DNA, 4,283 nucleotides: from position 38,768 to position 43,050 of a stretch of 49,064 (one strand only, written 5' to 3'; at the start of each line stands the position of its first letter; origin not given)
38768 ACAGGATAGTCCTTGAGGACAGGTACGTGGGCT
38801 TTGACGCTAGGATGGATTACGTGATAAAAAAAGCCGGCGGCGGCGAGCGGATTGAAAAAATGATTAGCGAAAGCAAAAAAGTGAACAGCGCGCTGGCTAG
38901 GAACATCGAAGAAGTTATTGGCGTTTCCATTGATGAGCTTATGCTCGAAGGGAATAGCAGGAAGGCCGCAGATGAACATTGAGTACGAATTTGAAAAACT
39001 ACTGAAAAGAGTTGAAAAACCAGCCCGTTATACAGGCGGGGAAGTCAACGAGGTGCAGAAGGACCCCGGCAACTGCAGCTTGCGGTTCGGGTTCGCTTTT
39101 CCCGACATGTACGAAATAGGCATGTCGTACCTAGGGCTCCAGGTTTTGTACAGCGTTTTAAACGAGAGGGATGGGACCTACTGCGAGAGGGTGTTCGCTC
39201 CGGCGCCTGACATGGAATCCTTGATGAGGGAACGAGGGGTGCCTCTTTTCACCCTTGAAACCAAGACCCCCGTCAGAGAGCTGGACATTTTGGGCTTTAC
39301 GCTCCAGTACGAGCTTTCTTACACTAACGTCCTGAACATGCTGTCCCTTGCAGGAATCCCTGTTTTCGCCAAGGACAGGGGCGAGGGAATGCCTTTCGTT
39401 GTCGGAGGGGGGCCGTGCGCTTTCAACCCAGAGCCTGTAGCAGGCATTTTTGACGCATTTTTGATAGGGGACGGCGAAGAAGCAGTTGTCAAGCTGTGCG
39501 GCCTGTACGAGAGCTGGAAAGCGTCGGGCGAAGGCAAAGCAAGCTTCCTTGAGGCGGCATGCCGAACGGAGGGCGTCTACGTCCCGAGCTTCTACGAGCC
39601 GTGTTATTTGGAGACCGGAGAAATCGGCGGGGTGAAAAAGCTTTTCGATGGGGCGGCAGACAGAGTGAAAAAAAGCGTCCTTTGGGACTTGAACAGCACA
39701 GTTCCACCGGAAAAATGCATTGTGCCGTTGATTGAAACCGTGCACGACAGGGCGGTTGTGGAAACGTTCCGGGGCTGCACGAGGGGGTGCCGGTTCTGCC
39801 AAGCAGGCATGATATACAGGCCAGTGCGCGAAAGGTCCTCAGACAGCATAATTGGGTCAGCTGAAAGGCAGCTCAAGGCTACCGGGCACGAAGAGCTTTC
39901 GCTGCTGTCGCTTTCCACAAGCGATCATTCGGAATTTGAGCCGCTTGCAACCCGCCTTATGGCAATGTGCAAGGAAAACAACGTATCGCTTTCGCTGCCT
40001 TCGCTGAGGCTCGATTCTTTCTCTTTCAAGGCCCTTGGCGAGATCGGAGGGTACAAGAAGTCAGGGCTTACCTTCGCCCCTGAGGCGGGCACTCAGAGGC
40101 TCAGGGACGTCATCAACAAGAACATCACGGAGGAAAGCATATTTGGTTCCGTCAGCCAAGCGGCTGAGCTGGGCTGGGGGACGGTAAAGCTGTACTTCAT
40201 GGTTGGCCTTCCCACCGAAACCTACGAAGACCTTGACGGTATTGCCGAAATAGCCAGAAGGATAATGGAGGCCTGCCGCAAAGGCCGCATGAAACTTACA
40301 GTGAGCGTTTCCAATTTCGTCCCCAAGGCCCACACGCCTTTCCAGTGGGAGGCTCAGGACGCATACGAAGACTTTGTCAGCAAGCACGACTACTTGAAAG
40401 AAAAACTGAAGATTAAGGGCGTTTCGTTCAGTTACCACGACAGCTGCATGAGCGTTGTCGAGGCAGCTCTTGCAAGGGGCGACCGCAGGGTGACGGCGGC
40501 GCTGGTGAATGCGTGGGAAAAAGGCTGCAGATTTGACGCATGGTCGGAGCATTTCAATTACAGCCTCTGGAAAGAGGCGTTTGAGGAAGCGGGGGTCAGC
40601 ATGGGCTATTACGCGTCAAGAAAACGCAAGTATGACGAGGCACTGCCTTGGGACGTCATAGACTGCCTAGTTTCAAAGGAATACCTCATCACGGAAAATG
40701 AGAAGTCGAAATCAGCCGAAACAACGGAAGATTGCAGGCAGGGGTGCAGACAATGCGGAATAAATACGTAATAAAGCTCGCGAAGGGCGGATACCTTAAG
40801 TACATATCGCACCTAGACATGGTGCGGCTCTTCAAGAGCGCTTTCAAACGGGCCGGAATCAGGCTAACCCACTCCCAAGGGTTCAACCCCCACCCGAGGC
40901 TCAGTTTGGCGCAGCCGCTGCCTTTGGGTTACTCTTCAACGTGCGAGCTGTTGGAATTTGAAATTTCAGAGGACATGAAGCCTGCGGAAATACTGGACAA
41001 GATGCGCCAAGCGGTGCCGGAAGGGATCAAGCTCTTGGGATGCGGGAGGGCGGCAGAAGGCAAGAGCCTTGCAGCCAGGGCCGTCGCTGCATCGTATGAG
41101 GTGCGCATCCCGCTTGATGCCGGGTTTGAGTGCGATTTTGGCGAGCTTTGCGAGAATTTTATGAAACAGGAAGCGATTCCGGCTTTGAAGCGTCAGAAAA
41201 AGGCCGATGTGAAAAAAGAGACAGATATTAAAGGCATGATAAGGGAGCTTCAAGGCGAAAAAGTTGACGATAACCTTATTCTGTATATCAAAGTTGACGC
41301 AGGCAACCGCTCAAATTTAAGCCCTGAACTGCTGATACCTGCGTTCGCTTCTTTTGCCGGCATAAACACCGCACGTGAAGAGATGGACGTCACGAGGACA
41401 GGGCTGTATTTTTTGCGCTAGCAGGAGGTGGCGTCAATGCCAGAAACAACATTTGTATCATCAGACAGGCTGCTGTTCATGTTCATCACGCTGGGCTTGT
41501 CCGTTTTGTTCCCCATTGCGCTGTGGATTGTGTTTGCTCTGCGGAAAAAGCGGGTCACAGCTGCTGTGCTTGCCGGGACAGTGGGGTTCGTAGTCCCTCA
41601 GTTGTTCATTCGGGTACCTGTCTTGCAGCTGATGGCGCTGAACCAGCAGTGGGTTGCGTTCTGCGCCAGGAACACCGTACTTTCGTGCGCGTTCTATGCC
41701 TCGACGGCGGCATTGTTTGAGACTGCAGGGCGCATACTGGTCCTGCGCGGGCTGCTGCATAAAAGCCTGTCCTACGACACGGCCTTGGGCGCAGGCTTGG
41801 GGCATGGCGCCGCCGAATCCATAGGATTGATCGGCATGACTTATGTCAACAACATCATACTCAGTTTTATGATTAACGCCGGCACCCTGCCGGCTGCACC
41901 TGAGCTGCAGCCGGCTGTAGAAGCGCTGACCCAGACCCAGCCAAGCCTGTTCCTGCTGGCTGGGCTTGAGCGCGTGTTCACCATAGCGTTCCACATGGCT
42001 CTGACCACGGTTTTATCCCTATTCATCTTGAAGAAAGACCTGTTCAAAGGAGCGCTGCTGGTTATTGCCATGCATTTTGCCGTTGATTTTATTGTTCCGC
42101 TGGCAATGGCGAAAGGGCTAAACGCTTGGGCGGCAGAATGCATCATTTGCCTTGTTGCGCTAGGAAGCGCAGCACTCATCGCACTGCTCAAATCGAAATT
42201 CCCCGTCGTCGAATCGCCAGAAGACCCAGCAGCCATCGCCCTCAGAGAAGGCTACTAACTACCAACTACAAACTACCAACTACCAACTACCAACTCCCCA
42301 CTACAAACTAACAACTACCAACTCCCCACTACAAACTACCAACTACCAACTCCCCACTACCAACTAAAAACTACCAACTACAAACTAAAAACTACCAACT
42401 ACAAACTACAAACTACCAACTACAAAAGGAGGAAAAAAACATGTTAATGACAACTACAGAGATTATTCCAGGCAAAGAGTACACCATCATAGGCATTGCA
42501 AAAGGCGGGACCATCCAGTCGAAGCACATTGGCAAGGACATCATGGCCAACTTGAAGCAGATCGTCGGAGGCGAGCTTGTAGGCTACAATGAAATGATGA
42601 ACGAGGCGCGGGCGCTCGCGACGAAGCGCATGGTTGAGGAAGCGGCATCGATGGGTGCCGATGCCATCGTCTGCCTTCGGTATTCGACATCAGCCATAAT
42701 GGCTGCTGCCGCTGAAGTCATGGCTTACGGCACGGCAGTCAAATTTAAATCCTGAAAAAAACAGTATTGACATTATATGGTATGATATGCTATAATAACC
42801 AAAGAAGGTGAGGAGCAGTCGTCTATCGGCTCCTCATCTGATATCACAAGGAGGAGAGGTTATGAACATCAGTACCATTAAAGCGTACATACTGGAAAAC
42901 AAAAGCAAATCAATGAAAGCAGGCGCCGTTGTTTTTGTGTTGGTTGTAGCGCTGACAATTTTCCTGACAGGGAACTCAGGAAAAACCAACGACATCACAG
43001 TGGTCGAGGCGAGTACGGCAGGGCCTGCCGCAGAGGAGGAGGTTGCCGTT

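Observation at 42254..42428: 25-unit heptanucleotide array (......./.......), G-free on one strand, filling an entire intergenic spacer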

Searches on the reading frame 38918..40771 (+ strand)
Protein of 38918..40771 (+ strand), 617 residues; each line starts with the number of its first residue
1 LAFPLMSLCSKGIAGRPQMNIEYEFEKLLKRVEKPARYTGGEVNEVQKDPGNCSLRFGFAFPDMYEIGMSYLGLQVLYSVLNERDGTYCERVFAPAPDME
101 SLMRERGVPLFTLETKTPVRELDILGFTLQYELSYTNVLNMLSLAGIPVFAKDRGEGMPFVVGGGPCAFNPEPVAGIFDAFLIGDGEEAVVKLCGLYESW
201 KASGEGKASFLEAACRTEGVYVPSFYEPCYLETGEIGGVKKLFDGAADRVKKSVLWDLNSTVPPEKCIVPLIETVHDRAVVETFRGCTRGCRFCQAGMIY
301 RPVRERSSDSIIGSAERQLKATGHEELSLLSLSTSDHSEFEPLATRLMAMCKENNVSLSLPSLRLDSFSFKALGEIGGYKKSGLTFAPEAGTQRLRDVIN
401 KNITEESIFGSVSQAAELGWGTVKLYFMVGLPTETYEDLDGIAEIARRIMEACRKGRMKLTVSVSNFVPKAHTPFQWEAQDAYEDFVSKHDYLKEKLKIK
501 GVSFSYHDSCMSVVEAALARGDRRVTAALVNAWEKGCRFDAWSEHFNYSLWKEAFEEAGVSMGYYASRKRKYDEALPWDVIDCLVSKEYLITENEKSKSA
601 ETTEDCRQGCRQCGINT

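Call 7: search_protein_families(library=pfam, proteins=[window:38918-40771:+])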
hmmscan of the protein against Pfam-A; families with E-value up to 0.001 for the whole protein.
window:38918-40771:+ (617 aa): 2 families
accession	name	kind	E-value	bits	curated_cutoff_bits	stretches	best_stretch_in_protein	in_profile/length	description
PF19864.5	Radical_SAM_N2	-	2.5e-63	212.5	29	1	73-223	1-151/151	Radical SAM proteins, N-terminal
PF04055.27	Radical_SAM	-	2.3e-17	64.1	29.5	1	282-444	2-164/166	Radical SAM superfamily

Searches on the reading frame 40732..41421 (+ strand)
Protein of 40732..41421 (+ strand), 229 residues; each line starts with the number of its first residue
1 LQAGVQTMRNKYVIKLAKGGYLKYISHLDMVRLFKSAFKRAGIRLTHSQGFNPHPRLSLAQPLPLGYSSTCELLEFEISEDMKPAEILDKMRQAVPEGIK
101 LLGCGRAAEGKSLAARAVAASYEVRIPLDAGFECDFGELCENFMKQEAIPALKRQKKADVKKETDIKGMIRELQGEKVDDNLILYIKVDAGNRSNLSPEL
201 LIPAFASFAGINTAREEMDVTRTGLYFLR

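Call 7: search_protein_families(library=pfam, proteins=[window:40732-41421:+])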
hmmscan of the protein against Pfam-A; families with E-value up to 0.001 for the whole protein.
window:40732-41421:+ (229 aa): 1 family
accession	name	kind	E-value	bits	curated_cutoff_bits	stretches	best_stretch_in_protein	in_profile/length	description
PF10105.14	DUF2344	-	5.2e-50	170.2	23.8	1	11-198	1-176/176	Uncharacterized protein conserved in bacteria (DUF2344)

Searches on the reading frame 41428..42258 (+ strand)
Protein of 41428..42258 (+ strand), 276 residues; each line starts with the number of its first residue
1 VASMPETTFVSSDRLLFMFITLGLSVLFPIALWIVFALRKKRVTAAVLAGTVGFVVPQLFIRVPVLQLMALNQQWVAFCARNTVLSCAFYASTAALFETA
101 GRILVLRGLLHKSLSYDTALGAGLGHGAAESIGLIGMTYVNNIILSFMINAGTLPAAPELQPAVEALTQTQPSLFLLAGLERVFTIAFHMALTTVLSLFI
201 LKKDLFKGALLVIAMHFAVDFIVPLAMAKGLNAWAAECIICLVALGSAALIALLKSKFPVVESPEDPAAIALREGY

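Call 7: search_protein_families(library=pfam, proteins=[window:41428-42258:+])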
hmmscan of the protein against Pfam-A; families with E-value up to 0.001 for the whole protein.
window:41428-42258:+ (276 aa): 1 family
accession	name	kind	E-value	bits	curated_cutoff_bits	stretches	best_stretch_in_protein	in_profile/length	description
PF10086.14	YhfC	-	2.4e-24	86.5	24.2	1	25-239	2-221/222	YhfC intramembrane metalloprotease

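Call 11: find_encoding_contigs(protein=window:41428-42255:+, flank=3000, max_places=10)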
Protein window:41428-42255:+ (276 aa): no gene with exactly this product is on record in the collection.

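Call 14: find_homologous_proteins(query=window:41428-42255:+, max_evalue=1e-20)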
Query window:41428-42255:+ (276 aa): 22 proteins with E <= 1e-20 among 8000 candidates.
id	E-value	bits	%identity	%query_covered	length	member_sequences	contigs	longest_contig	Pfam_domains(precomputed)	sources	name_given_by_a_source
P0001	1.2e-166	571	100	99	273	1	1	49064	PF10086.15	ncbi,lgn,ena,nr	ncbi:MAG: YhfC family intramembrane metalloprotease [Clostridiales bacterium]|nr:YhfC family intrame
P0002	8.3e-121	421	72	99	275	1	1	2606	PF10086.15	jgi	jgi:uncharacterized membrane protein YhfC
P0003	5.9e-114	399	68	99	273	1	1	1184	PF10086.15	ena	-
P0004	8.0e-97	342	62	99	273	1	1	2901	PF10086.15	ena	-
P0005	3.1e-76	275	51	98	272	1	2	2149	PF10086.15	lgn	-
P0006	6.0e-75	271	51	94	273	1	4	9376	PF10086.15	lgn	-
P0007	9.3e-75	270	55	94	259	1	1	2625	PF10086.15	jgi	jgi:uncharacterized membrane protein YhfC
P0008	3.3e-74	268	51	97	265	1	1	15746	PF10086.15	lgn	-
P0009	1.1e-73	267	51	98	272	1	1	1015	PF10086.15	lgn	-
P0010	4.0e-73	265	48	98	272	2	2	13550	PF10086.15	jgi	jgi:uncharacterized membrane protein YhfC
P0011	3.3e-71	258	47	98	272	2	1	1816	PF10086.15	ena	-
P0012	1.8e-66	243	58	82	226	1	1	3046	PF10086.15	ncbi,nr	ncbi:MAG: YhfC family intramembrane metalloprotease, partial [Oscillospiraceae bacterium]|nr:YhfC fa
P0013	5.2e-57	212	45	97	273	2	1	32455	PF10086.15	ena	-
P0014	1.0e-49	188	42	97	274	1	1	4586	PF10086.15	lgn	-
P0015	1.3e-48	184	41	97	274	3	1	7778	PF10086.15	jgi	jgi:uncharacterized membrane protein YhfC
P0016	1.5e-45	174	47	78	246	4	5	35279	PF10086.15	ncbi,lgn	-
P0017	7.2e-44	169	37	97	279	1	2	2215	PF10086.15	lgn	-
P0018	9.2e-44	169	52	58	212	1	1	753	PF10086.15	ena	-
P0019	3.0e-39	154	37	86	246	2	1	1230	PF10086.15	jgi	-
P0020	1.9e-30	125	36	78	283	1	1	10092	PF10086.15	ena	-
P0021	5.8e-30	123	37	78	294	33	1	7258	PF10086.15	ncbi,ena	-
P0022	4.6e-23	101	34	76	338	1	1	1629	PF10086.15,PF19124.6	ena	-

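Call 16: find_encoding_contigs(protein=P0002, flank=3000, max_places=4)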
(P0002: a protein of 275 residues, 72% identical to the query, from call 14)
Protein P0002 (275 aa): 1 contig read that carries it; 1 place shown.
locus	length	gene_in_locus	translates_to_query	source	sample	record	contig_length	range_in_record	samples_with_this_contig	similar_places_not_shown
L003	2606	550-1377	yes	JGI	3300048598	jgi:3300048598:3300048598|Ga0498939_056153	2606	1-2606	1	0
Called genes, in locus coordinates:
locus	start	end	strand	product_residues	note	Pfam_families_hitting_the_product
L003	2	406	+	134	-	?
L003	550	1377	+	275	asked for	PF10086:YhfC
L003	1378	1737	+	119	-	PF01906:YbjQ_1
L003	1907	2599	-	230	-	PF06722:EryCIII-like_C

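Call 17: find_encoding_contigs(protein=P0004, flank=3000, max_places=4)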
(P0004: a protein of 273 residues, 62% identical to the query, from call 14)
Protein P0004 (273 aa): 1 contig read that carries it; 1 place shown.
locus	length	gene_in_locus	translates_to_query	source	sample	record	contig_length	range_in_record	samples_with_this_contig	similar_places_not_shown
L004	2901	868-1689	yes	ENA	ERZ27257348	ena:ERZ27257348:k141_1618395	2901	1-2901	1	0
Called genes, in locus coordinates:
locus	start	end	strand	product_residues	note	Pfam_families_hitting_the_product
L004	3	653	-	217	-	?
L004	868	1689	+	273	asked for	PF10086:YhfC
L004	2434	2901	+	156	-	?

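Call 18: find_encoding_contigs(protein=P0003, flank=3000, max_places=4)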
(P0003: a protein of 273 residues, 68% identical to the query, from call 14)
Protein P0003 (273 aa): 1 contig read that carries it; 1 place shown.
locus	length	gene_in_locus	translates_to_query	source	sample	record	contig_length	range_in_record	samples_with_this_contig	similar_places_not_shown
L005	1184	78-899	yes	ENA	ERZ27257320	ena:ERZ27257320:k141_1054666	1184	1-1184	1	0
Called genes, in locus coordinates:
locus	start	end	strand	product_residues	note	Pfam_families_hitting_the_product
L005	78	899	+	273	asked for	PF10086:YhfC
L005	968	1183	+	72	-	?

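Call 37: find_encoding_contigs(protein=P0001, flank=1500, max_places=10)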
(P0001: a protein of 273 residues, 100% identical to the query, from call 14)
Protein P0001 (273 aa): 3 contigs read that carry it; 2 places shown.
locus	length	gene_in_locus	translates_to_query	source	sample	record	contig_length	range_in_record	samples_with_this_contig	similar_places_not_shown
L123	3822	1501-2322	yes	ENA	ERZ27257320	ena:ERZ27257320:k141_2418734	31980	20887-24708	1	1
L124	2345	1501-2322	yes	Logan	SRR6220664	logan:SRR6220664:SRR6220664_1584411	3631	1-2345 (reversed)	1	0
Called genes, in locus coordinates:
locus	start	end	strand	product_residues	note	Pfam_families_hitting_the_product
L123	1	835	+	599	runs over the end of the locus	PF19864:Radical_SAM_N2, PF04055:Radical_SAM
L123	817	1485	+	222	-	PF10105:DUF2344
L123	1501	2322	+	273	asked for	PF10086:YhfC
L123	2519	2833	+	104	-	PF01906:YbjQ_1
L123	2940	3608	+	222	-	PF10531:SLBB, PF00633:HHH (weak), PF12826:HHH_2 (faint), PF12836:HHH_3, PF14520:HHH_5 (faint), PF03934:T2SSK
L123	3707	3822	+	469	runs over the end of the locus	PF01336:tRNA_anti-codon, PF00152:tRNA-synt_2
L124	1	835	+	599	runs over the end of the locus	PF19864:Radical_SAM_N2, PF04055:Radical_SAM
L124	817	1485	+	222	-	PF10105:DUF2344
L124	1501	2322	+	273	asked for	PF10086:YhfC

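Call 39: find_related_loci(query=A1, collection=metagenome_contigs, flank=2500)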
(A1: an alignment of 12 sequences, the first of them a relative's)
Query A1 (273 aa) in metagenome_contigs; peptide patterns used: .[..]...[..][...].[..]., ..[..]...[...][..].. (x = any residue, [..] = any of these).
599 stretches matched a pattern (row limit reached: there are more); 534 encode a relative of the query (tblastn E <= 1e-3); the best 80 are kept; 80 distinct loci.
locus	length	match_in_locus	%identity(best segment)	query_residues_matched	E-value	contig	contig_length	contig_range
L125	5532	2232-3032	44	7-273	2e-71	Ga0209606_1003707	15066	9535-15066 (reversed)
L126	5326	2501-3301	42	7-273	6e-64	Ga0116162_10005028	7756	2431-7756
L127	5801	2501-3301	42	7-273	6e-64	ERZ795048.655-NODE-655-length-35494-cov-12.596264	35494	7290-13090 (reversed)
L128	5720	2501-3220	44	34-273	6e-63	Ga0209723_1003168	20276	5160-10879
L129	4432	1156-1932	44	15-273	1e-59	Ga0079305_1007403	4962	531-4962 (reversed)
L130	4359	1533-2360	42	3-273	9e-53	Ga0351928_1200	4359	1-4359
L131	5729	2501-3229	46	37-273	9e-51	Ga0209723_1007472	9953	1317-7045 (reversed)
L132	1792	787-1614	38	7-273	1e-49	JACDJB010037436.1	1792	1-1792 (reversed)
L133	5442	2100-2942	34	7-264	5e-41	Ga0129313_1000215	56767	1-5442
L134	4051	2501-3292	37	7-262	1e-40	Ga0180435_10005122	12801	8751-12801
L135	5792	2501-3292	37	7-262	1e-40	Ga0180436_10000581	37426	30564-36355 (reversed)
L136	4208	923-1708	35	7-266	1e-39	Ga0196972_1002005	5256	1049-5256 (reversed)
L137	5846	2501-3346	33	7-265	1e-39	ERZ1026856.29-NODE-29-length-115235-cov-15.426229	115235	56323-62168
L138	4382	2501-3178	36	7-220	9e-39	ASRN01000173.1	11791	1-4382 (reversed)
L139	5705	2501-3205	35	7-227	2e-38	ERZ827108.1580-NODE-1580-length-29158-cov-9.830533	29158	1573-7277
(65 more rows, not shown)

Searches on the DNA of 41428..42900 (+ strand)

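Call 55: search_rna_families(source=window, start=42100, end=42900, threshold=evalue, max_evalue=1)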
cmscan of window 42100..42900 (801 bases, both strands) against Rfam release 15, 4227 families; matches with E-value up to 1: 0.
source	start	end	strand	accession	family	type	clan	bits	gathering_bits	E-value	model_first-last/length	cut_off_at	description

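Call 56: search_rna_families(source=L004, threshold=gathering)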
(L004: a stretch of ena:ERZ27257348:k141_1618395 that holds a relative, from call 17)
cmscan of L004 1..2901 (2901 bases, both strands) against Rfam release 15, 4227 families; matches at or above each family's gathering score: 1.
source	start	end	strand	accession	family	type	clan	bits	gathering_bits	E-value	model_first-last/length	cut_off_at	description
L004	1845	2099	+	RF00174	Cobalamin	Cis-reg; riboswitch;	CL00101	31.5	31.5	1.5e-05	1-189/189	no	Cobalamin riboswitch aptamer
